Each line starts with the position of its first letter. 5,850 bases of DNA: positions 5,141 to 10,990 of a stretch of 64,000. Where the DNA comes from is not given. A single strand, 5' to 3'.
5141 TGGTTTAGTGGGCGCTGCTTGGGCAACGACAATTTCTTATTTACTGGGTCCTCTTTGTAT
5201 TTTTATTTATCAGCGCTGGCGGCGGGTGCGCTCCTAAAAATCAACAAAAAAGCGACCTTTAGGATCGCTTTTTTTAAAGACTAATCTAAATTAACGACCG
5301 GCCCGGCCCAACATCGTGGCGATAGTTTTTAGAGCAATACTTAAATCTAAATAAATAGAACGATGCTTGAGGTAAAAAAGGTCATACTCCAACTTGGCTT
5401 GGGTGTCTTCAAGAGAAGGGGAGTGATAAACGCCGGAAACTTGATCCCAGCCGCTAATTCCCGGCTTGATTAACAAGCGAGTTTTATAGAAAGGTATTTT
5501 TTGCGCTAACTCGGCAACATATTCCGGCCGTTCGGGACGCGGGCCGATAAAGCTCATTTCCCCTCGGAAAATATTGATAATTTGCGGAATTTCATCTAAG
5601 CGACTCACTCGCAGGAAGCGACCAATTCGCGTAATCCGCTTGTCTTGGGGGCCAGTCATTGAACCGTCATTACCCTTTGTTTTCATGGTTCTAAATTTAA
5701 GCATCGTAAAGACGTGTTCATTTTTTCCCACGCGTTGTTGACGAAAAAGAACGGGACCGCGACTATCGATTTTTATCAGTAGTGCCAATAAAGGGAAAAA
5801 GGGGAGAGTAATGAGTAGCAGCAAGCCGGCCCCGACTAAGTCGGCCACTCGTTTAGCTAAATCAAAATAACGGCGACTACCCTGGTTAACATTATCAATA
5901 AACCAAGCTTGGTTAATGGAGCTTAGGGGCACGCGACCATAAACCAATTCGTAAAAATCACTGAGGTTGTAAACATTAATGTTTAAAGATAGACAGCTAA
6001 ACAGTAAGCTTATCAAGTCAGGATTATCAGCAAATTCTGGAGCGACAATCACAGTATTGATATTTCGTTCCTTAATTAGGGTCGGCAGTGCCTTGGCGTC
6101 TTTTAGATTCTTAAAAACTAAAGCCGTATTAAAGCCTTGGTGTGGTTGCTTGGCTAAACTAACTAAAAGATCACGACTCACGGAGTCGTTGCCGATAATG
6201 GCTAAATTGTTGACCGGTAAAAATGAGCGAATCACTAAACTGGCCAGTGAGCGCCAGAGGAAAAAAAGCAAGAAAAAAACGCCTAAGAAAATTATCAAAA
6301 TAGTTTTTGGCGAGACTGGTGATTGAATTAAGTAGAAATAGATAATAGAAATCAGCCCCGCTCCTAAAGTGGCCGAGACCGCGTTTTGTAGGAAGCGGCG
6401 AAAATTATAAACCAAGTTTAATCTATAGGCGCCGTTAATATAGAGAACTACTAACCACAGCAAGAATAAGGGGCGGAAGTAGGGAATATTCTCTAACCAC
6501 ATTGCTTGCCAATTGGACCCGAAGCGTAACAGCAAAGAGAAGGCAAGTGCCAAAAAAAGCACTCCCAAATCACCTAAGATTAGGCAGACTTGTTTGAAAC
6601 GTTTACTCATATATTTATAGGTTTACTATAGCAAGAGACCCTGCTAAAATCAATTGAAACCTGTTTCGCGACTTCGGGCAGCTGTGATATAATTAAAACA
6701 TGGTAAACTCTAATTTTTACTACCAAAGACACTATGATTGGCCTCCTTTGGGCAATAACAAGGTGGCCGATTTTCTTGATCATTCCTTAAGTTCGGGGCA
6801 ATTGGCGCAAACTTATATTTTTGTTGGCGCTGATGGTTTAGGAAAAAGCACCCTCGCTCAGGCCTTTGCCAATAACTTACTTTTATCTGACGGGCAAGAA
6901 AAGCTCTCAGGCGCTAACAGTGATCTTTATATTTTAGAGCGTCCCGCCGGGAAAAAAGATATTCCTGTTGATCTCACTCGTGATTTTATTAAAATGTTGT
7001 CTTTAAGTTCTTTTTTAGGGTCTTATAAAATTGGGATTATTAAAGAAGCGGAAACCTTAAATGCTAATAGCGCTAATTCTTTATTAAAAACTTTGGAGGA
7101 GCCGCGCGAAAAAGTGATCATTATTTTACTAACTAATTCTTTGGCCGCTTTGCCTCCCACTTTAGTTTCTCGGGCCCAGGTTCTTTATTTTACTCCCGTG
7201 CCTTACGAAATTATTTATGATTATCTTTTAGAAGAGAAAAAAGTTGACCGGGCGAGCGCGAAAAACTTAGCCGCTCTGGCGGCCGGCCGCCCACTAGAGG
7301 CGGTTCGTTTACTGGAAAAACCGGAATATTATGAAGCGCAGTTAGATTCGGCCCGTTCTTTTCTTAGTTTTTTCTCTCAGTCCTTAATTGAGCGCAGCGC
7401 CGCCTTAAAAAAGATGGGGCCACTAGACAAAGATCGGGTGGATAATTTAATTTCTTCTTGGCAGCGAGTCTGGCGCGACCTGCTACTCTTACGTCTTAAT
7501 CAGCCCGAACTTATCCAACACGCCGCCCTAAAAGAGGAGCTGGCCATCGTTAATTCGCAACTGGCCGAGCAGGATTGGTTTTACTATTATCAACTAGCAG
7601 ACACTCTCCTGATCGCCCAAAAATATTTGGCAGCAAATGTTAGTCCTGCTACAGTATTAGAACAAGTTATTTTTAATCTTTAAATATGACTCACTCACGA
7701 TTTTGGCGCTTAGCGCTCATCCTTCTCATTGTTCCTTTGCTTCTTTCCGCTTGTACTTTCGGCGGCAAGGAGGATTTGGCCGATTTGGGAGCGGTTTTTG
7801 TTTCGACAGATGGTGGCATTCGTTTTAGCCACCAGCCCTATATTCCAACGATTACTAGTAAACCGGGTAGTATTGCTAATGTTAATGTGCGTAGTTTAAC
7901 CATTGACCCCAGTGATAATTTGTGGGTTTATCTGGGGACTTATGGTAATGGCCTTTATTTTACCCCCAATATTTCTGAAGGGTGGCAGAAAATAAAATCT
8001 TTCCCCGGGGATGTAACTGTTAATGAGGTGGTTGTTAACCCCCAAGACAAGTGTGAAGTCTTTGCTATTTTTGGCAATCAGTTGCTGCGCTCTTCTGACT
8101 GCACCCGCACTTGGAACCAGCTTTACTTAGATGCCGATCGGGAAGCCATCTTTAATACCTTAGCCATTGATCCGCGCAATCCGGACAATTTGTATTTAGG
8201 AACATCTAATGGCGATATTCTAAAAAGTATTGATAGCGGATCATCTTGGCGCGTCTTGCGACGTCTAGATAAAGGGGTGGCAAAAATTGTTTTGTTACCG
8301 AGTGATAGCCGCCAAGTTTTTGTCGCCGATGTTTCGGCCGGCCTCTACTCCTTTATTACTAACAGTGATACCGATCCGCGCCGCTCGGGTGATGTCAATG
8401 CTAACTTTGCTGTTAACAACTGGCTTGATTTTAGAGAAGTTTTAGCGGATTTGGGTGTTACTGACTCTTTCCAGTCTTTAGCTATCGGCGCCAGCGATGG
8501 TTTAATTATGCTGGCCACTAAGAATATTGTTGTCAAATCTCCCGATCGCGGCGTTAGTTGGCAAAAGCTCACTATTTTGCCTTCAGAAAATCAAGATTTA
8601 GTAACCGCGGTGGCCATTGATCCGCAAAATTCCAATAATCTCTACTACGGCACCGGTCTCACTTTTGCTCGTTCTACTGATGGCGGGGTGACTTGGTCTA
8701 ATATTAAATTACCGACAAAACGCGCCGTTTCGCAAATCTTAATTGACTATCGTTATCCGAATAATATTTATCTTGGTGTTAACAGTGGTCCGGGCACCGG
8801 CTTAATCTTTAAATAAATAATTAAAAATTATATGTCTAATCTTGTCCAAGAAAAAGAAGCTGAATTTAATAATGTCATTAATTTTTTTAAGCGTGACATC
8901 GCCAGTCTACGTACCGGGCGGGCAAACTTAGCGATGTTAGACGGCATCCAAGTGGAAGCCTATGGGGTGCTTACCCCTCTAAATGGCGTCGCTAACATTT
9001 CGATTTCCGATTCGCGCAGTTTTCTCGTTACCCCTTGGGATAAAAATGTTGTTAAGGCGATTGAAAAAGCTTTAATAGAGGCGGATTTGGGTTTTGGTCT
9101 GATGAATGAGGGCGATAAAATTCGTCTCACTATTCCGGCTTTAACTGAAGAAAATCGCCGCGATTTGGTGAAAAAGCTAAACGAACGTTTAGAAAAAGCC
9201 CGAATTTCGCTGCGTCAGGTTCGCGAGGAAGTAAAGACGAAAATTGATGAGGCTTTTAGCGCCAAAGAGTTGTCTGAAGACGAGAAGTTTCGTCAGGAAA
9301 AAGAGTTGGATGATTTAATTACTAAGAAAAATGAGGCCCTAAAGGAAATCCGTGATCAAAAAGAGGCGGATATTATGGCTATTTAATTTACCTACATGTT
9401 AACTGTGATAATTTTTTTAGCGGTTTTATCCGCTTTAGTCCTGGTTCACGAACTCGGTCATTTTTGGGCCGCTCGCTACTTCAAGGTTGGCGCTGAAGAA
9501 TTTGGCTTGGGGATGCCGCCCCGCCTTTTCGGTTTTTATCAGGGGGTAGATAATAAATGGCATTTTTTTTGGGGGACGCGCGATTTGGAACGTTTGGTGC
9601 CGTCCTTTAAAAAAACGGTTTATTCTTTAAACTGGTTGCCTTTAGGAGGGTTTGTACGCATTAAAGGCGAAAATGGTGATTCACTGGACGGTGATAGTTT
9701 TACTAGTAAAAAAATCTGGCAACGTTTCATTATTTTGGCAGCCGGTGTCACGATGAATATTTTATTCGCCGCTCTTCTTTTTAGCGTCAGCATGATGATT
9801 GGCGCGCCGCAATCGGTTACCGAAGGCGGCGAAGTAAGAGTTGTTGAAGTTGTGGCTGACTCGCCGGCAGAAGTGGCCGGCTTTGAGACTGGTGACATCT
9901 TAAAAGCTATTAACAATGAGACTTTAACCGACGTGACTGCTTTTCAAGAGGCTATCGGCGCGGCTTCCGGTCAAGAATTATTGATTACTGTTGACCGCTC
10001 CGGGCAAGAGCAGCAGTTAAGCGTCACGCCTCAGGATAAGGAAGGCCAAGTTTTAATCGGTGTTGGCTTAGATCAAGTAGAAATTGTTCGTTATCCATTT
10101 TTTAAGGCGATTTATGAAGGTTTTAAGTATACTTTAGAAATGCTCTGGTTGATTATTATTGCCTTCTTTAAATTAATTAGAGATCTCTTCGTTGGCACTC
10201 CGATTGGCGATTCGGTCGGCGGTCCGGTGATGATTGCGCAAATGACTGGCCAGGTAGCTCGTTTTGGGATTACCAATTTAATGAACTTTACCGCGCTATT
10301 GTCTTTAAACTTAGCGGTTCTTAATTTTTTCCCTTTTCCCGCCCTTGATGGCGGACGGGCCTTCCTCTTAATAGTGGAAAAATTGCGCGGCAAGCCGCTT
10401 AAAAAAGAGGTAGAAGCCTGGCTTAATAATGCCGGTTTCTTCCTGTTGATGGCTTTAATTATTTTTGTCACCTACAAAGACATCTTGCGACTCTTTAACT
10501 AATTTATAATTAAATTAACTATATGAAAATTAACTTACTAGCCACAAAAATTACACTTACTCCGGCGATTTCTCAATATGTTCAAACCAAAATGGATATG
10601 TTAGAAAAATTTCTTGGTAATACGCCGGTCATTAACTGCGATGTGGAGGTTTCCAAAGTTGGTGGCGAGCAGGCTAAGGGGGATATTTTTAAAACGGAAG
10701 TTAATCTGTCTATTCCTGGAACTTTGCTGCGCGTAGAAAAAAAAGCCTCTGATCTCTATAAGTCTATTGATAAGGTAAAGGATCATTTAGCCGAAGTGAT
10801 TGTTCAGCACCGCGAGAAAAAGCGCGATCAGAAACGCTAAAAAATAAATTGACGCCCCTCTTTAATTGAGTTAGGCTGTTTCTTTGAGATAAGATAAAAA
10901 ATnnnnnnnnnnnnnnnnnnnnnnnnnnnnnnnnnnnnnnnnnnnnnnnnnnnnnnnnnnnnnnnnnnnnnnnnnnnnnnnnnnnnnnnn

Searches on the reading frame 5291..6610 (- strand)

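Call 25: search_protein_families(library=pfam, proteins=[window:5291-6610:-], max_evalue=0.0001)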
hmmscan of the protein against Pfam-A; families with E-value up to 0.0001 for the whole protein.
window:5291-6610:- (439 aa): 1 family
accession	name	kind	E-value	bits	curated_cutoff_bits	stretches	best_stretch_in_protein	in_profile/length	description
PF02397.22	Bac_transf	-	4.6e-60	202.6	27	1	253-434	1-178/179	Bacterial sugar transferase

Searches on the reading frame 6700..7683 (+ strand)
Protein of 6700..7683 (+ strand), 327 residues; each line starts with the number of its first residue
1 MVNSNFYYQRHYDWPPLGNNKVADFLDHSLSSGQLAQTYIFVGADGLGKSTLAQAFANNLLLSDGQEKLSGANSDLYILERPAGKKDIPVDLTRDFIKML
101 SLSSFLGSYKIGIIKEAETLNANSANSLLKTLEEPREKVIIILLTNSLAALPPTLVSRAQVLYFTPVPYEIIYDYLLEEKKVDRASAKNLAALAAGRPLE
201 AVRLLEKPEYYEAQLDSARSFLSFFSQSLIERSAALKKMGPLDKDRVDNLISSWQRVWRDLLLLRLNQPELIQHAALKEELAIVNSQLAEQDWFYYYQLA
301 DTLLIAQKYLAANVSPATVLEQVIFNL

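Call 25: search_protein_families(library=pfam, proteins=[window:6700-7683:+], max_evalue=0.0001)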
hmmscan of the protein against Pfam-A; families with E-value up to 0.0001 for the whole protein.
window:6700-7683:+ (327 aa): 2 families
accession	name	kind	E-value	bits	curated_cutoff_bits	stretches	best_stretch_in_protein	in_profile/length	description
PF13177.12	DNA_pol3_delta2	-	6.2e-32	111.3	27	1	19-167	2-160/161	DNA polymerase III, delta subunit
PF00004.35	AAA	-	1.2e-07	32.7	21.2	1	40-165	2-129/131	ATPase family associated with various cellular activities (AAA)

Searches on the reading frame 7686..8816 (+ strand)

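Call 25: search_protein_families(library=pfam, proteins=[window:7686-8816:+], max_evalue=0.0001)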
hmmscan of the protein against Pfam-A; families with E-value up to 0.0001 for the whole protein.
window:7686-8816:+ (376 aa): 3 families
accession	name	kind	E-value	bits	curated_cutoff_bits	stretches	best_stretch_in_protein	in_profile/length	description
PF15902.12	Sortilin-Vps10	-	5e-13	49.1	33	0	132-191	2-60/446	Sortilin, neurotensin receptor 3,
PF14870.12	PSII_BNR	-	3.3e-08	33.6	27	0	270-346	29-103/303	Photosynthesis system II assembly factor YCF48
PF02012.26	BNR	-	2.1e-05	24.3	27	0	329-338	2-11/12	BNR/Asp-box repeat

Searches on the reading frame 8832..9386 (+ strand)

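Call 25: search_protein_families(library=pfam, proteins=[window:8832-9386:+], max_evalue=0.0001)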
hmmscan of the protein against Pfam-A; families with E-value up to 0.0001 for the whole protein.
window:8832-9386:+ (184 aa): 1 family
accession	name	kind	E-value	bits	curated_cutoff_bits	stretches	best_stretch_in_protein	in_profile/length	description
PF01765.24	RRF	-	2.9e-51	174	29.7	1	19-182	1-164/164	Ribosome recycling factor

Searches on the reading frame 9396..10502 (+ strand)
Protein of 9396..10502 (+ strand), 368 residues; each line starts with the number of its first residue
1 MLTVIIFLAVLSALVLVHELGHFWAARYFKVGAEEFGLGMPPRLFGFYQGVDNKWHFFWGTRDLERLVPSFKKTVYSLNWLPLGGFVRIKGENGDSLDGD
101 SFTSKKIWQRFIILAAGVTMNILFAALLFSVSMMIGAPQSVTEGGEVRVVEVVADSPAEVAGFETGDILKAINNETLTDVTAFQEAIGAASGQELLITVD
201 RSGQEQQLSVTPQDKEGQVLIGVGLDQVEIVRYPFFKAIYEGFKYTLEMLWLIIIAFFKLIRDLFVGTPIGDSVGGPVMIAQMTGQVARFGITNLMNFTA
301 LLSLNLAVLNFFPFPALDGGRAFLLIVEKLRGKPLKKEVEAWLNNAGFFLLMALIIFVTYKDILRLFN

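Call 25: search_protein_families(library=pfam, proteins=[window:9396-10502:+], max_evalue=0.0001)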
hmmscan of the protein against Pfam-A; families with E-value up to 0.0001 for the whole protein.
window:9396-10502:+ (368 aa): 3 families
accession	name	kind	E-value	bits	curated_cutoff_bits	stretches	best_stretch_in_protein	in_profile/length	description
PF02163.28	Peptidase_M50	-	2.1e-53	181.3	27.2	2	72-354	45-221/221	Peptidase family M50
PF17820.7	PDZ_6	-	5.7e-10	39.2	27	1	149-201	2-54/54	PDZ domain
PF13180.12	PDZ_2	-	1.8e-09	38.2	27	1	143-210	10-78/80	PDZ domain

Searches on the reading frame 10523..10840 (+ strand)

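Call 25: search_protein_families(library=pfam, proteins=[window:10523-10840:+], max_evalue=0.0001)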
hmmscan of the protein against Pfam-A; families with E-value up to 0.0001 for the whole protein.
window:10523-10840:+ (105 aa): 1 family
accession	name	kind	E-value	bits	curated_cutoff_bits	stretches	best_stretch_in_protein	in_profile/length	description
PF02482.25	Ribosomal_S30AE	-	1.5e-17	64.5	23.7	1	7-101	5-88/88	Sigma 54 modulation protein / S30EA ribosomal protein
